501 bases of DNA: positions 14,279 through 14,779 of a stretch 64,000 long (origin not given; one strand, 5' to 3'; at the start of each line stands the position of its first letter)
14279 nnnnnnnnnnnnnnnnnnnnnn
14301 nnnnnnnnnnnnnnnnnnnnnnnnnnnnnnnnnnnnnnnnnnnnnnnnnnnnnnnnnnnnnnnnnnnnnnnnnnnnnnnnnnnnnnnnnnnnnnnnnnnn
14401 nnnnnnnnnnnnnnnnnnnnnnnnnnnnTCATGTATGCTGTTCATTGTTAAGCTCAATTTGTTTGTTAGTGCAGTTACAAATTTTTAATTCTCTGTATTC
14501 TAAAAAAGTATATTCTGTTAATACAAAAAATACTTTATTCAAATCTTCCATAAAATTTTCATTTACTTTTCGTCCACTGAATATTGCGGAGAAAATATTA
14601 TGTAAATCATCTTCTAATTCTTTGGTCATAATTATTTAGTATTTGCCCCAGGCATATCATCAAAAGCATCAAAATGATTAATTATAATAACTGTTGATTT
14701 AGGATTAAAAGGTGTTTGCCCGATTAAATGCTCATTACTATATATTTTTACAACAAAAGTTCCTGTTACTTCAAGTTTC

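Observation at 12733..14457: Full-length GroEL-family chaperonin inside the late/morphogenesis strand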

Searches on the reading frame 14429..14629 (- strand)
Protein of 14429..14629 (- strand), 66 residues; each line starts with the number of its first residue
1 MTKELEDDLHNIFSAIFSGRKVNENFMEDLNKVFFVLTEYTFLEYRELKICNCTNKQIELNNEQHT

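Call 3: search_protein_families(library=pfam, proteins=[window:14429-14629:-], max_evalue=0.01)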
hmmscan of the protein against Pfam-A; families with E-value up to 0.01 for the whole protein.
window:14429-14629:- (66 aa): 0 families

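Call 4: search_protein_families(library=phrogs, proteins=[window:14429-14629:-], max_evalue=0.01)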
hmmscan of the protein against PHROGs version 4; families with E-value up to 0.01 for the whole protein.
window:14429-14629:- (66 aa): 0 families

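Call 12: search_protein_families(library=pfam, proteins=[window:14429-14629:-], max_evalue=10)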
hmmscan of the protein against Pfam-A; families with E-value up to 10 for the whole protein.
window:14429-14629:- (66 aa): 1 family
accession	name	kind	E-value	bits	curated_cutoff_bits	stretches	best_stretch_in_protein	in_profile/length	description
PF02386.22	TrkH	-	0.017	14.1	27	1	6-52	384-429/502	Cation transport protein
